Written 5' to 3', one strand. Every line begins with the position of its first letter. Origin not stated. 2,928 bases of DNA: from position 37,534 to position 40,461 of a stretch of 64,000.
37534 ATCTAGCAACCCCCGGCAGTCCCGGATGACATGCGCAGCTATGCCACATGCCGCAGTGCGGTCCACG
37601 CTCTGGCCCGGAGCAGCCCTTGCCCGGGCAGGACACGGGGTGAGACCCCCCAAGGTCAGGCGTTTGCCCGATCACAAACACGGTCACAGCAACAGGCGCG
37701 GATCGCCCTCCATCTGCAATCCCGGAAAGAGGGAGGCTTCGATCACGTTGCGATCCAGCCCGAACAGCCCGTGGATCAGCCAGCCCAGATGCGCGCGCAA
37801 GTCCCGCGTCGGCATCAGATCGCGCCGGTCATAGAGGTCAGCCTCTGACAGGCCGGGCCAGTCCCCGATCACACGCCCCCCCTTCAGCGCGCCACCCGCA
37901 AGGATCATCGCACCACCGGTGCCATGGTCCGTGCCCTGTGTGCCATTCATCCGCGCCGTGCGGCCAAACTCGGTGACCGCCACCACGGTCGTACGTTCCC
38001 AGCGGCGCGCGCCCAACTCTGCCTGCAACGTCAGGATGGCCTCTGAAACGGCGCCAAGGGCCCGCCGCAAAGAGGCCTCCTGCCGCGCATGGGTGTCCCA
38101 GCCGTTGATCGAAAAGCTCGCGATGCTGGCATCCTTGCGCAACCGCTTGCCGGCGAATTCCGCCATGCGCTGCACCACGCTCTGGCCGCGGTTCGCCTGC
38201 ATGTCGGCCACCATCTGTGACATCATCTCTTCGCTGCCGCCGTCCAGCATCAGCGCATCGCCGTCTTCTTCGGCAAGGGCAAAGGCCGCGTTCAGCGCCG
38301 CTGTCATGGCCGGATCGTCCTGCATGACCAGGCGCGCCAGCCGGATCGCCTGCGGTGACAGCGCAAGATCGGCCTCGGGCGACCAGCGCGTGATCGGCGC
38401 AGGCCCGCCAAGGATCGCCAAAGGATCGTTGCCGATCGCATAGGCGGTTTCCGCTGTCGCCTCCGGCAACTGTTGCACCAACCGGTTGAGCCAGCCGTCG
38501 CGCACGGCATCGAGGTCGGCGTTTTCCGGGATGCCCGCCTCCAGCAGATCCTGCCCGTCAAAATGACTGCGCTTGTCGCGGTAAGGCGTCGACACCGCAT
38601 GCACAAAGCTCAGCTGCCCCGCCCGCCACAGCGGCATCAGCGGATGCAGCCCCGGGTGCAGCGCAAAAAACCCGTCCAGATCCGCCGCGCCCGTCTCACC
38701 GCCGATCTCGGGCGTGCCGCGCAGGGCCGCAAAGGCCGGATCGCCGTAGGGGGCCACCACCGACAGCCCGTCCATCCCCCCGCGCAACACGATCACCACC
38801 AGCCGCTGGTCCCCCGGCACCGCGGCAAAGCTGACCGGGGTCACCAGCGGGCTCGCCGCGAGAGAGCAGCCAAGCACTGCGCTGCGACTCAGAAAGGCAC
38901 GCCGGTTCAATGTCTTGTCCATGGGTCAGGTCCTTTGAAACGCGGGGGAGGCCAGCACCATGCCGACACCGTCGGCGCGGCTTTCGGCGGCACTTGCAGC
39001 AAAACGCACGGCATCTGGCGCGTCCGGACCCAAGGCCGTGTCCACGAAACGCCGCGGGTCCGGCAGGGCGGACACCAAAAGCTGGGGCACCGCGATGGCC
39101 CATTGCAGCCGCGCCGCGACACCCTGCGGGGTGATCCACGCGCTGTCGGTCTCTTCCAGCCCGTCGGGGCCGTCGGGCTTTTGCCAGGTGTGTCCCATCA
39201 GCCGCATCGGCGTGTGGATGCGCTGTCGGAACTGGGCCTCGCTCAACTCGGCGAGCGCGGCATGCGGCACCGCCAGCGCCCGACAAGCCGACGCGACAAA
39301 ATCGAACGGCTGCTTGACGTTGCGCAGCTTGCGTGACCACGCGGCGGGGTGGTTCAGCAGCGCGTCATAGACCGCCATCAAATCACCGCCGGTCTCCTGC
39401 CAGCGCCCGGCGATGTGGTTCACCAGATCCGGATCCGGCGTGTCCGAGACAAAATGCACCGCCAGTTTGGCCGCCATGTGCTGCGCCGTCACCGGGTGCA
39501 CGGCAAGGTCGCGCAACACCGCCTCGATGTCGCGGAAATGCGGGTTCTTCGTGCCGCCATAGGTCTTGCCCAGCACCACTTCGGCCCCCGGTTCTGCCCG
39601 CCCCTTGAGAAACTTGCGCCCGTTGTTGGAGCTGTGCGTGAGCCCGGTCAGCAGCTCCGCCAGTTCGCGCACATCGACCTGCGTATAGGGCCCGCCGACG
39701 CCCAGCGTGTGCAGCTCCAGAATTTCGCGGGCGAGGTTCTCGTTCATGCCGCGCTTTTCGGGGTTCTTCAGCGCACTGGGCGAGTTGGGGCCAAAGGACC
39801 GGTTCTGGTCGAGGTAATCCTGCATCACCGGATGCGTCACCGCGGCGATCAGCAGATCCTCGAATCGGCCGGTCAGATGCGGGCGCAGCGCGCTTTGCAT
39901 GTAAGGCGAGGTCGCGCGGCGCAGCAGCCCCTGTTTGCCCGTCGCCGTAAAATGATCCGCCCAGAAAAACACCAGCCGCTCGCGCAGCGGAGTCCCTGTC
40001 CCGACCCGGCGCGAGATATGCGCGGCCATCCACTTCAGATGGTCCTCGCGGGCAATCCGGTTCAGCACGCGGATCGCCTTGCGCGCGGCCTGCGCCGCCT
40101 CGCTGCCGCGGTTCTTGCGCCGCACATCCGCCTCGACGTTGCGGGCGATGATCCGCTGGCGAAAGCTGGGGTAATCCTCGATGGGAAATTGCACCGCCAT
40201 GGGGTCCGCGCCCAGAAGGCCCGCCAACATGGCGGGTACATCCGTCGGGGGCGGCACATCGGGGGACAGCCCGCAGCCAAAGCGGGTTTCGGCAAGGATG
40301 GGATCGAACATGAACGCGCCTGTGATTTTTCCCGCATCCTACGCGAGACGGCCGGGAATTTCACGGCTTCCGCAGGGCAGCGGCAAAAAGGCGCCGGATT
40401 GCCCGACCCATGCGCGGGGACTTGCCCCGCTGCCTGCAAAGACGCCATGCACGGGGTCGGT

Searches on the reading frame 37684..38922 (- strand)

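Call 31: search_protein_families(library=pfam, proteins=[window:37684-38922:-], max_evalue=0.001)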
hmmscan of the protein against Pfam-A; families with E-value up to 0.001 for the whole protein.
window:37684-38922:- (412 aa): 1 family
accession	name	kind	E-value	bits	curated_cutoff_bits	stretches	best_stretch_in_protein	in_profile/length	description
PF07394.17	DUF1501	-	1.9e-36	126.5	27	1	39-378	2-368/390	Protein of unknown function (DUF1501)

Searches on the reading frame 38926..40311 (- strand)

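Call 31: search_protein_families(library=pfam, proteins=[window:38926-40311:-], max_evalue=0.001)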
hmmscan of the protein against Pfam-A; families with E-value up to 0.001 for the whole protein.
window:38926-40311:- (461 aa): 1 family
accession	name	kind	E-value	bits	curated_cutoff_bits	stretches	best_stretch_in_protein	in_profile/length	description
PF08811.16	DUF1800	-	6.7e-93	312.6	26.1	1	72-460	49-419/419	Protein of unknown function (DUF1800)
